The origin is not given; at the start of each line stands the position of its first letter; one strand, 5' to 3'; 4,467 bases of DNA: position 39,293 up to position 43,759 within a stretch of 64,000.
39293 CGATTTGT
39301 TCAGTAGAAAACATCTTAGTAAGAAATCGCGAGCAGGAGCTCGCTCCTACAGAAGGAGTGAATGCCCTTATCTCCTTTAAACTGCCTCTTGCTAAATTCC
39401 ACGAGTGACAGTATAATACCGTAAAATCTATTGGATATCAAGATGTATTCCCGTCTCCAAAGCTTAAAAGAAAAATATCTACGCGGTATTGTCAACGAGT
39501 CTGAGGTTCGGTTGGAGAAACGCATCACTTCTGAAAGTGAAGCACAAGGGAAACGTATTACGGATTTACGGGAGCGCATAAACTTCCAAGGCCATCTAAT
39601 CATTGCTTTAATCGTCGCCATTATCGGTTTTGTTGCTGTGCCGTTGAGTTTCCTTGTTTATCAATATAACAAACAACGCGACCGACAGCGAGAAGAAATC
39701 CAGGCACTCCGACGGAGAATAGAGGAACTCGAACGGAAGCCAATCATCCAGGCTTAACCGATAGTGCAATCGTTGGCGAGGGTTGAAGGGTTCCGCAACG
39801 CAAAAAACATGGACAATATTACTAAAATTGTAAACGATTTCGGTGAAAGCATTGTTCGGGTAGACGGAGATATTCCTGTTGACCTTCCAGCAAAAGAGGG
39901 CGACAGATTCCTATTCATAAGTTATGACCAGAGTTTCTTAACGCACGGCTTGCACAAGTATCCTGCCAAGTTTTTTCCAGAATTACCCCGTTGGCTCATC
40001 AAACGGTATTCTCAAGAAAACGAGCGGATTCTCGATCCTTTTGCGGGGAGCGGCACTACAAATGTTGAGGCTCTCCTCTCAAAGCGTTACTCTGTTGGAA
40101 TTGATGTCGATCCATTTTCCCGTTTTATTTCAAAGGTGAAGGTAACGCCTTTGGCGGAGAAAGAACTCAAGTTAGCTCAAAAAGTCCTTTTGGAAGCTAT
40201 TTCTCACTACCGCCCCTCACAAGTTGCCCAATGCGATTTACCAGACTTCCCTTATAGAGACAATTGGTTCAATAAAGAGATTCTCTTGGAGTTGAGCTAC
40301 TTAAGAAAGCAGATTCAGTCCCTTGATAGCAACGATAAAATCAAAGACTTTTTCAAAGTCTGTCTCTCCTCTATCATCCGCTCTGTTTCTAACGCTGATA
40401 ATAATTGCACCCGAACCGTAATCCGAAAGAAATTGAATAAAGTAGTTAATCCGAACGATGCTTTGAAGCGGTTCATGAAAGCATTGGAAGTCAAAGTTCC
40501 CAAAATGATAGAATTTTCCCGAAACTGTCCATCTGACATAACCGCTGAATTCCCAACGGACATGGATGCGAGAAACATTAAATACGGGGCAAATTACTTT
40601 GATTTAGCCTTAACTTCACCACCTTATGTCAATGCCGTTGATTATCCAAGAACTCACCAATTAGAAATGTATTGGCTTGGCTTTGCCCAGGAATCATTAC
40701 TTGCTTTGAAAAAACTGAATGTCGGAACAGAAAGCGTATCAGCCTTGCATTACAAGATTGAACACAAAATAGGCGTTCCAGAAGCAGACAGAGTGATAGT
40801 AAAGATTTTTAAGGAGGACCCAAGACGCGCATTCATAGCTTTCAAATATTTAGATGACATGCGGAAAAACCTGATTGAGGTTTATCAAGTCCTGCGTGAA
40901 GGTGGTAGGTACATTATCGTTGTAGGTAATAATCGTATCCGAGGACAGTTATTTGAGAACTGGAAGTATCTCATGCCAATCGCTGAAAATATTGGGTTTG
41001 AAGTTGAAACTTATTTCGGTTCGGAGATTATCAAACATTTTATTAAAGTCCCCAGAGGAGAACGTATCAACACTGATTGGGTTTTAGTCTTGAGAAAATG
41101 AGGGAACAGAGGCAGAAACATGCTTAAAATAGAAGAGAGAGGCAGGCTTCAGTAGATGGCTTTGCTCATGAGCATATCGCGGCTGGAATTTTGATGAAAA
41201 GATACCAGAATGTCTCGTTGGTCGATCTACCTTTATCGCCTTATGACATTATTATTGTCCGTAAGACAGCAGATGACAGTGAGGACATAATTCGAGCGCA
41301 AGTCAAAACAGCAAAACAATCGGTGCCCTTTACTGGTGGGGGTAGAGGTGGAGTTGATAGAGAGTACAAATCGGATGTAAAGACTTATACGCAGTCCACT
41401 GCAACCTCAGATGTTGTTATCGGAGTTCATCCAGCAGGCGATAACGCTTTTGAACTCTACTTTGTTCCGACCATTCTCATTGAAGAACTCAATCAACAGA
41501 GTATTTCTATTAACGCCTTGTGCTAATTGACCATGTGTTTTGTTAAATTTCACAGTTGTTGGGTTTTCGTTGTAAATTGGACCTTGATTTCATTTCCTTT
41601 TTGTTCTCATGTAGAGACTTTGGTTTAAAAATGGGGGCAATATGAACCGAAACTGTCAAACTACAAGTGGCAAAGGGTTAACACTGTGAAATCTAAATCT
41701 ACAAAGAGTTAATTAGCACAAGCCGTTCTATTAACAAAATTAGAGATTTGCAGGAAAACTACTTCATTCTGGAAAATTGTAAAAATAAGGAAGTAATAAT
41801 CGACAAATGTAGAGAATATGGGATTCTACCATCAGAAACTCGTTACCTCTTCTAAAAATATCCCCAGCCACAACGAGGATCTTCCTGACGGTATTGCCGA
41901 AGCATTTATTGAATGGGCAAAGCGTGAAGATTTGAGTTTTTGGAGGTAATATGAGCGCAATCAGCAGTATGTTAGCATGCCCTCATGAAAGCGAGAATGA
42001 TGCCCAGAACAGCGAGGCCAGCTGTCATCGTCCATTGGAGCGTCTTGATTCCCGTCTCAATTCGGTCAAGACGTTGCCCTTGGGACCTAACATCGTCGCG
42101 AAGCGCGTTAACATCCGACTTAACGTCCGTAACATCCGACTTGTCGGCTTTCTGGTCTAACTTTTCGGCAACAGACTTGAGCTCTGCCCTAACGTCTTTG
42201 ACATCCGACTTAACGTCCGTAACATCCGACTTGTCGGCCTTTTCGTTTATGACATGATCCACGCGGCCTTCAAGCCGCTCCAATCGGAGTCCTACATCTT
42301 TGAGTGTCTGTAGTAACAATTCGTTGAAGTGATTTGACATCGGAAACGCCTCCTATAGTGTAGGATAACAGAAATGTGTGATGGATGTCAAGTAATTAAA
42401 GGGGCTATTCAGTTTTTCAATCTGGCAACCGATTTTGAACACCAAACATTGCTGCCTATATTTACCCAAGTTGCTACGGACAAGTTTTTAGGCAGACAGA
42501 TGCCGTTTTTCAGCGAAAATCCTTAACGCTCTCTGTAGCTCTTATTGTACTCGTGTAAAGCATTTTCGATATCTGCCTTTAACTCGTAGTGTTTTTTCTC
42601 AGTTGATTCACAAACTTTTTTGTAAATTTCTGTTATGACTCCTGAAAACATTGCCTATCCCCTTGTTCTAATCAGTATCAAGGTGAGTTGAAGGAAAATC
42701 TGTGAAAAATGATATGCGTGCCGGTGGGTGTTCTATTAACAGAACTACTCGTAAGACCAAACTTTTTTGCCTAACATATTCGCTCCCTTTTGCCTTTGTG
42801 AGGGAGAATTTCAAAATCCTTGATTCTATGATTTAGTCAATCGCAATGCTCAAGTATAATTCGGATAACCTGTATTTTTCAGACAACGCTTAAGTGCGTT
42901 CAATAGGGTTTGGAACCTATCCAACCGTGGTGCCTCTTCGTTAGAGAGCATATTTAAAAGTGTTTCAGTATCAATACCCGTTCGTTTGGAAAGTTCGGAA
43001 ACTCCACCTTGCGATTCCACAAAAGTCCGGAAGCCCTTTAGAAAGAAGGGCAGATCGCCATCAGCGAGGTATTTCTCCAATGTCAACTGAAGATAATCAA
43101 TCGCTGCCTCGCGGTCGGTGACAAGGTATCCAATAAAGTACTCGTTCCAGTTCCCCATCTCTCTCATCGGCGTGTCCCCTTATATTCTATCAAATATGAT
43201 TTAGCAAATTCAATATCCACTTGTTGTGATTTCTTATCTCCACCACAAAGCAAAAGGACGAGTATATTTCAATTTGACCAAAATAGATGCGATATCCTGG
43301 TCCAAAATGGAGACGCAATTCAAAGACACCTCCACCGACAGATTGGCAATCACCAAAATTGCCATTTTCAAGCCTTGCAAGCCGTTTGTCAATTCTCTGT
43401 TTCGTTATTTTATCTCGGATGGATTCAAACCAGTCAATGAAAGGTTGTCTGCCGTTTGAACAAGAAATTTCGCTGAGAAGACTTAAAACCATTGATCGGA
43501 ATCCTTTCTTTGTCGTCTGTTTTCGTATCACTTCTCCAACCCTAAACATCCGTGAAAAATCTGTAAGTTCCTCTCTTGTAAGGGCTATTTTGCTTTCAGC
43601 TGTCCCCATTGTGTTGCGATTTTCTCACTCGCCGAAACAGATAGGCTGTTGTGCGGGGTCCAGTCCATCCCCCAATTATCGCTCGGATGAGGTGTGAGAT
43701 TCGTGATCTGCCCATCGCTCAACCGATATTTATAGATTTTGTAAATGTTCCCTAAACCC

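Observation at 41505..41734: A MITE-like insertion splits the nuclease gene of a restriction-modification pair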

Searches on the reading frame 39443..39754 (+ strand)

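Call 51: search_protein_families(library=ncbifam, proteins=[window:39443-39754:+], max_evalue=0.01)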
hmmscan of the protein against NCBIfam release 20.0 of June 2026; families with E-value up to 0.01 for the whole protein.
window:39443-39754:+ (104 aa): 3 families
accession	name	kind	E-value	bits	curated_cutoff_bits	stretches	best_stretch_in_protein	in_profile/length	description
NF049847.1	FtsL_COG5462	equivalog_domain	0.001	18.7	50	1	59-97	5-43/85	cell division protein FtsL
NF040576.1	T2SS_GspM_XpsM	equivalog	0.0064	16.2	60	0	52-97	7-52/180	type II secretion system protein GspM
NF047493.1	LB_053_fam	equivalog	0.0091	15.2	200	1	25-99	103-177/273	LB_053 family protein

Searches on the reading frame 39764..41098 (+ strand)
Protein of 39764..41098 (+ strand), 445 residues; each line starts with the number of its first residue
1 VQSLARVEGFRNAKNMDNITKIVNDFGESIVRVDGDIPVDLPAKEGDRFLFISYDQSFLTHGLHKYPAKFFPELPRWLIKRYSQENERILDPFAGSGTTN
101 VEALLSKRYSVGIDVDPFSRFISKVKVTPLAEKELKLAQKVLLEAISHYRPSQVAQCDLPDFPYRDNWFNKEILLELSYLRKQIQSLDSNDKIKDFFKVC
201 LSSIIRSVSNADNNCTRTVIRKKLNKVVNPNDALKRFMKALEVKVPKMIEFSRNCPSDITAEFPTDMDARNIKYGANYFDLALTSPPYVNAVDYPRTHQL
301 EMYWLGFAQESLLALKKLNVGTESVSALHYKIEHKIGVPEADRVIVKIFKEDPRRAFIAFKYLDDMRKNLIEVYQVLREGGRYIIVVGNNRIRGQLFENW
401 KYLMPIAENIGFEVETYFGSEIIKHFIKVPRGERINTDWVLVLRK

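Call 6: search_protein_families(library=pfam, proteins=[window:39764-41098:+], max_evalue=0.1)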
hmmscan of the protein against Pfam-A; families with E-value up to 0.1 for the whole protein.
window:39764-41098:+ (445 aa): 4 families
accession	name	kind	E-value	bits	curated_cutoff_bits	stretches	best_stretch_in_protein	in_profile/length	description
PF01555.25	N6_N4_Mtase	-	2.4e-18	67.3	26.7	2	64-117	160-213/221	DNA methylase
PF01170.24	UPF0020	-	2.5e-05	24.5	22.3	1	84-131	27-65/197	RMKL-like, methyltransferase domain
PF08241.18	Methyltransf_11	-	0.0037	18.3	21.2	0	359-385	69-95/95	Methyltransferase domain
PF03602.21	Cons_hypoth95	-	0.012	15.7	24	1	84-105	40-61/182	Conserved hypothetical protein 95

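Call 23: list_cluster_members(proteins=[window:41191-41523:+, window:41194-41523:+, window:39764-41098:+, window:41975-42340:-, window:43588-44577:-])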
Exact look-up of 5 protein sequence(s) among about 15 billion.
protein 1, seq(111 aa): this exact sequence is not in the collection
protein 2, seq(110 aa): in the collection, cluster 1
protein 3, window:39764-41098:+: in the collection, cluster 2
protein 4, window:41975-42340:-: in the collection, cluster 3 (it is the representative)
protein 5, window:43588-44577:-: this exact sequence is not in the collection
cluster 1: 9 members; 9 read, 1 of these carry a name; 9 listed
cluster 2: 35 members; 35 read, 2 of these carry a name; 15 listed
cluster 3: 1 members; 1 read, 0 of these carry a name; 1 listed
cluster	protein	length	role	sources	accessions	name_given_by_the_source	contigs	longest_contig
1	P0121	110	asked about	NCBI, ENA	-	-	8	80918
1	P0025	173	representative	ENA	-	-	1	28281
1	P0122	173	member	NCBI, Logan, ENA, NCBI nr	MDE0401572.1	MAG: hypothetical protein OXL96_27575 [Candidatus Poribacteria bacterium] | hypothetical protein [Candidatus Poribacteria bacterium]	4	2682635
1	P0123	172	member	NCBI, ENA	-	-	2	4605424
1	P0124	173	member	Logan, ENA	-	-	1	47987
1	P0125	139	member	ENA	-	-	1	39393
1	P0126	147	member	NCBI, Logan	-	-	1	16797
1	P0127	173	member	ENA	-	-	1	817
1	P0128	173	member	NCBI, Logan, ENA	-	-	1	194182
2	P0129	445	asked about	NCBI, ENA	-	-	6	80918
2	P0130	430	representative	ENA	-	-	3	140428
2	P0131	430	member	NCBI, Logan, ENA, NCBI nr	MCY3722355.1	MAG: DNA methyltransferase [Candidatus Poribacteria bacterium] | DNA methyltransferase [Candidatus Poribacteria bacterium]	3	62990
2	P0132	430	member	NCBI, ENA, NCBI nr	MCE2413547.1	site-specific DNA-methyltransferase [Candidatus Poribacteria bacterium]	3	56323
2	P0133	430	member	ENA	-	-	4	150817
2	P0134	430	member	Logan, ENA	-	-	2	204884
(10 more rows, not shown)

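Call 51: search_protein_families(library=ncbifam, proteins=[window:39809-41098:+], max_evalue=0.01)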
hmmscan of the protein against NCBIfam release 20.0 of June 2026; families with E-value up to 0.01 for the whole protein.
window:39809-41098:+ (430 aa): 5 families
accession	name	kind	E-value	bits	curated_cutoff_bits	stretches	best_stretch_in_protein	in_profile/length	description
NF010253.0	PRK13699.1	subfamily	1.9e-05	24.5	244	1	61-100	154-193/226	DNA methyltransferase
NF008572.0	PRK11524.1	equivalog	0.00031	19.9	292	1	57-101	201-245/294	adenine-specific DNA-methyltransferase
TIGR01177.1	TIGR01177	hypoth_equivalog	0.00058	19.3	316.55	0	52-101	163-213/330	TIGR01177 family methyltransferase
NF040850.1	Trm14_Thcoccales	equivalog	0.0038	16.2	480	0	51-116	198-263/365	tRNA (guanine(6)-N2)-methyltransferase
NF050803.1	DnaMtaseCcrMCaul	equivalog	0.0057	15.6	830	1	65-111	200-246/350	adenine-specific DNA-methyltransferase CcrM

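Call 69: search_protein_families(library=padloc, proteins=[window:39809-41098:+], max_evalue=0.01)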
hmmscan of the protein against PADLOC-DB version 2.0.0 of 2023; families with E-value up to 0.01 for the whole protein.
window:39809-41098:+ (430 aa): 49 families (the best 25 are shown)
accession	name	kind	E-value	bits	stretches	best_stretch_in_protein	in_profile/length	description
PDLC03362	MTase_II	-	2.1e-78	262.1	1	41-430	39-436/438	Type II methyltransferase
PDLC03322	MTase_II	-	7.8e-56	187.8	1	36-400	27-403/446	Type II methyltransferase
PDLC03239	MTase_II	-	2e-37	126.9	1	39-305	59-329/442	Type II methyltransferase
PDLC03224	MTase_II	-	7.4e-32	108.9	1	47-401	69-448/481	Type II methyltransferase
PDLC03380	MTase_II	-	1e-31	108.5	1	40-297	26-296/393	Type II methyltransferase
PDLC03364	MTase_II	-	6.8e-29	99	1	45-296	32-272/380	Type II methyltransferase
PDLC03353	MTase_II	-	1.8e-25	88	2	50-112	188-250/260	Type II methyltransferase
PDLC03369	MTase_II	-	2.9e-25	87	2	38-113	107-183/532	Type II methyltransferase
PDLC03377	MTase_II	-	3.6e-25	86.5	1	43-294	93-348/504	Type II methyltransferase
PDLC03389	MTase_II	-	1.2e-21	75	1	54-401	65-420/445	Type II methyltransferase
PDLC03350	MTase_II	-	8.3e-20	69.4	2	51-118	234-301/312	Type II methyltransferase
PDLC03306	MTase_II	-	1.2e-19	68.5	1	44-291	29-268/422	Type II methyltransferase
PDLC03360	MTase_II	-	1.3e-18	65.3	1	44-234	35-222/441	Type II methyltransferase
PDLC03325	MTase_II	-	8.3e-17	59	1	45-123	64-144/426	Type II methyltransferase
PDLC03376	MTase_II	-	8.7e-17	59.7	1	49-110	35-96/249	Type II methyltransferase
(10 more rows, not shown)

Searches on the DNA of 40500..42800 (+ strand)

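Call 7: search_rna_families(source=window, start=40500, end=42800, threshold=evalue, max_evalue=1)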
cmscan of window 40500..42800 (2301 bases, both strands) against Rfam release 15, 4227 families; matches with E-value up to 1: 0.
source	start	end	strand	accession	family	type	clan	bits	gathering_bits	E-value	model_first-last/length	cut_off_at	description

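Call 27: search_dna_similar(query=window:41505-41734:+, collection=plasmids, mode=distant, max_evalue=0.01)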
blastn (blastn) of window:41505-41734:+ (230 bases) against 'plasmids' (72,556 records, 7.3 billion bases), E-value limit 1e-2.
No match.

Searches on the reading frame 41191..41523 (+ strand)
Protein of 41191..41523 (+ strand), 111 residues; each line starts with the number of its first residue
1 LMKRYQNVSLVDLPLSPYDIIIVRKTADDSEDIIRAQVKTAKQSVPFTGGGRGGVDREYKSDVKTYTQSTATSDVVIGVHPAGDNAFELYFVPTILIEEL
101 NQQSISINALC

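Call 24: find_encoding_contigs(protein=P0121, flank=3000, max_places=10)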
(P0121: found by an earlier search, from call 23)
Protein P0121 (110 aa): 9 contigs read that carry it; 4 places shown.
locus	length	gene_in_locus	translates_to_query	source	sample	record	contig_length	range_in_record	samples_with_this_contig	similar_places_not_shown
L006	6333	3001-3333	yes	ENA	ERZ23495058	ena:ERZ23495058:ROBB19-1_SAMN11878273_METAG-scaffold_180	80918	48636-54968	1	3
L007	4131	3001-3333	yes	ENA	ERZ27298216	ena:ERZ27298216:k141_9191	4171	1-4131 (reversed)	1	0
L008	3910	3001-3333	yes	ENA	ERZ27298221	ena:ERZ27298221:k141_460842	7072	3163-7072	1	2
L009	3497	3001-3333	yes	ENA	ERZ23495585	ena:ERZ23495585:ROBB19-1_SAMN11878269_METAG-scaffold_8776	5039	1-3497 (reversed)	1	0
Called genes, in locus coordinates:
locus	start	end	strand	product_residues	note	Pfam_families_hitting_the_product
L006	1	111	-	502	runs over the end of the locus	-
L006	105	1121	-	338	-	PF01075:Glyco_transf_9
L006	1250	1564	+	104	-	-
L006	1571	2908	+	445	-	PF01555:N6_N4_Mtase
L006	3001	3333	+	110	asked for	-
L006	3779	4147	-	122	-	-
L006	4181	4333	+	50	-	-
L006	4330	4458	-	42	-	-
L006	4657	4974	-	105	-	-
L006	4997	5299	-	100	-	-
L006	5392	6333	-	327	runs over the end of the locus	PF00930:DPPIV_N (faint), PF26549:Tricorn_N, PF26550:Tricorn_2nd, PF08450:SGL (faint), PF23381:Beta-prop_IFT122_1st (faint), PF26549:Tricorn_N, PF07676:PD40, PF26549:Tricorn_N (weak), +3 more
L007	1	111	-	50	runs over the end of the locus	?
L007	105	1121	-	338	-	PF01075:Glyco_transf_9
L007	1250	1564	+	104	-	-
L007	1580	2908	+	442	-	PF01555:N6_N4_Mtase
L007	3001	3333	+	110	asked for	-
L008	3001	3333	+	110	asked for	-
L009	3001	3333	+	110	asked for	-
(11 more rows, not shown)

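Call 31: find_encoding_contigs(protein=P0125, flank=6000, max_places=5)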
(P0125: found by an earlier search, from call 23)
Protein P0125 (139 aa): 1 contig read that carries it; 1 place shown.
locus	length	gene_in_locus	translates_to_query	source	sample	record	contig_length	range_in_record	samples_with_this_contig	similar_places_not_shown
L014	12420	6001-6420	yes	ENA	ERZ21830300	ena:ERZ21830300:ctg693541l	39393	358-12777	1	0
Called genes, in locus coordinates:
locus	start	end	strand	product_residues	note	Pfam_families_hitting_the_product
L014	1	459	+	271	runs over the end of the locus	?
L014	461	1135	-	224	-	PF09335:VTT_dom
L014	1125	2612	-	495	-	-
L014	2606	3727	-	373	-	PF01075:Glyco_transf_9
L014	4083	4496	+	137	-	PF02517:Rce1-like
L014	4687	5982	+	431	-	PF01555:N6_N4_Mtase, PF01170:UPF0020 (faint)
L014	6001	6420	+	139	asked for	-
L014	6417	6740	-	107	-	PF01609:DDE_Tnp_1 (weak), PF13586:DDE_Tnp_1_2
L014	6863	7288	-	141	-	PF13340:DUF4096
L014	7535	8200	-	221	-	PF13358:DDE_3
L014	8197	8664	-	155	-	PF13384:HTH_23, PF13551:HTH_29 (weak), PF13565:HTH_32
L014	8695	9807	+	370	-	-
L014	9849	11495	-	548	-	-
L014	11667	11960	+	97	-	PF01527:HTH_Tnp_1, PF04218:CENP-B_N (weak), PF13518:HTH_28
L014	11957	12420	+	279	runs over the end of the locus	PF13276:HTH_21, PF00665:rve, PF13683:rve_3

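Call 54: find_encoding_contigs(protein=P0126, flank=2500, max_places=2)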
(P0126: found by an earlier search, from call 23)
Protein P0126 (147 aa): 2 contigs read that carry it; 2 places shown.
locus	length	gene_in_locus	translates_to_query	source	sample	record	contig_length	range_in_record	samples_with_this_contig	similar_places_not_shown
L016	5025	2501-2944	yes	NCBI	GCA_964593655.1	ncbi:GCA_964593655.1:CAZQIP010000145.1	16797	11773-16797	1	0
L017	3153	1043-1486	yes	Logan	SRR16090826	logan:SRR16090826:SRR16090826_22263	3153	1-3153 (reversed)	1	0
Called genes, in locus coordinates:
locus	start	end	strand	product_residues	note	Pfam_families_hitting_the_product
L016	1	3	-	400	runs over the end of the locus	PF01385:OrfB_IS605, PF07282:Cas12f1-like_TNB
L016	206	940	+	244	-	PF02517:Rce1-like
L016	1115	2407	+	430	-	PF01555:N6_N4_Mtase, PF01170:UPF0020 (faint)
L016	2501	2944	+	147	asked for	-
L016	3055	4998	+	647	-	PF16177:ACAS_N, PF00501:AMP-binding, PF13193:AMP-binding_C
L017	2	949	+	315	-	?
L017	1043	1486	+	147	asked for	-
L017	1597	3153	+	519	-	?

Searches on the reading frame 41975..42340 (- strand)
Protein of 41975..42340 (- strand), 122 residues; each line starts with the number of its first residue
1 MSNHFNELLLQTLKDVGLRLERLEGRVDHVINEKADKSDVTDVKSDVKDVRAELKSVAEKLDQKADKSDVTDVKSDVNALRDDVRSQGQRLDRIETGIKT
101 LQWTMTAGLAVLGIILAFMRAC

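Call 6: search_protein_families(library=pfam, proteins=[window:41975-42340:-], max_evalue=0.1)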
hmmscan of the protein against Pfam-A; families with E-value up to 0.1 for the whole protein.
window:41975-42340:- (122 aa): 24 families
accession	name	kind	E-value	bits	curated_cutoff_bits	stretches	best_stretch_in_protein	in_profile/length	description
PF03245.18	Phage_lysis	-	5.3e-05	23.9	25.4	1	34-95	10-68/126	Bacteriophage Rz lysis protein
PF10805.13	DUF2730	-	0.00013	22.4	24.9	1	8-69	37-94/102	Protein of unknown function (DUF2730)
PF07889.17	DUF1664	-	0.00032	21.2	34.6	0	5-62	53-111/124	Protein of unknown function (DUF1664)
PF14257.11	DUF4349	-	0.00042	20.2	27.7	1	21-116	98-198/213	Domain of unknown function (DUF4349)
PF01519.22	DUF16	-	0.0013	19.6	40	1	42-104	31-91/104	Protein of unknown function DUF16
PF21097.3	SR_plectin_7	-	0.0018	19.1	27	1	10-70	9-72/116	Spectrin repeat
PF04513.17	Baculo_PEP_C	-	0.0025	18.3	38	1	38-110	38-106/140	Baculovirus polyhedron envelope protein, PEP, C terminus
PF06810.17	Phage_scaffold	-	0.0038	17.6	35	1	11-84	4-79/170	Phage capsid assembly scaffolding protein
PF02583.22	Trns_repr_metal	-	0.0048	17.7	22.8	1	14-78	3-61/78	Metal-sensitive transcriptional repressor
PF20882.2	Sos7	-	0.0071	16.9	27.3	0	34-64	44-74/75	Kinetochore protein Sos7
PF01442.23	Apolipoprotein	-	0.008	16.3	90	1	22-92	70-135/190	Apolipoprotein A1/A4/E domain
PF10779.14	XhlA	-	0.012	16.3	34.7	1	50-115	2-64/67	Haemolysin XhlA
PF16043.11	DUF4795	-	0.013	15.3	34.8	0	48-90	109-151/208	Domain of unknown function (DUF4795)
PF08702.15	Fib_alpha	-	0.016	15.8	29.9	1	7-102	24-129/143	Fibrinogen alpha/beta chain family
PF23203.1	KIF21A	-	0.019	15.1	28.5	1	8-61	38-92/161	KIF21A-like domain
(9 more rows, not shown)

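Call 51: search_protein_families(library=ncbifam, proteins=[window:41975-42340:-], max_evalue=0.01)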
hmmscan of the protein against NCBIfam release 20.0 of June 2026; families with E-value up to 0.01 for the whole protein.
window:41975-42340:- (122 aa): 7 families
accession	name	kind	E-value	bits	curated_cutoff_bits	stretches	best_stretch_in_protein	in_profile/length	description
NF033928.1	alph_xenorhab_A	subfamily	5.2e-05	22.7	125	1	23-118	134-224/339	alpha-xenorhabdolysin family binary toxin subunit A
TIGR04211.1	SH3_and_anchor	equivalog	0.00025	20.7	65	1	12-119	74-183/198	TIGR04211 family SH3 domain-containing protein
NF045487.1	ASRP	equivalog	0.0003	19.5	300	1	21-101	358-441/593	archaea-specific SMC-related protein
NF047515.1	SpiroCoCo_C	equivalog_domain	0.0022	17.2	125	1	20-104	71-157/313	SpiroCoCo family coiled-coil protein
NF033885.1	conj_TraP_IncI1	equivalog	0.0042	16.9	135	1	32-102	58-127/217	conjugal transfer protein TraP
TIGR02132.1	phaR_Bmeg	equivalog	0.0047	16.9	148.4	0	15-64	87-142/189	polyhydroxyalkanoic acid synthase subunit PhaR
TIGR02169.1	SMC_prok_A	equivalog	0.0047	14.6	729.4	1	25-102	745-826/1165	chromosome segregation protein SMC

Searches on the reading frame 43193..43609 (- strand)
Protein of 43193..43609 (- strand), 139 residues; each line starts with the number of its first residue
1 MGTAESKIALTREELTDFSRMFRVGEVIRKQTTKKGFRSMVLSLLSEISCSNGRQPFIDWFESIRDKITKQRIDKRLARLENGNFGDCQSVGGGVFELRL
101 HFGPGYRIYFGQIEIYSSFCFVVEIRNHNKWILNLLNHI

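Call 6: search_protein_families(library=pfam, proteins=[window:43193-43609:-], max_evalue=0.1)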
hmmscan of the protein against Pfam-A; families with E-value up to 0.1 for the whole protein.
window:43193-43609:- (139 aa): 0 families

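Call 51: search_protein_families(library=ncbifam, proteins=[window:43193-43609:-], max_evalue=0.01)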
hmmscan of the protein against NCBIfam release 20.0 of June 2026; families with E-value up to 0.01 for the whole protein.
window:43193-43609:- (139 aa): 1 family
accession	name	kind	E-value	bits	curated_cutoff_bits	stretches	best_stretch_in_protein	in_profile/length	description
TIGR02683.1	upstrm_HI1419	hypoth_equivalog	4.5e-22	78.2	62.85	1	53-112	5-64/95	type II toxin-antitoxin system RelE/ParE family toxin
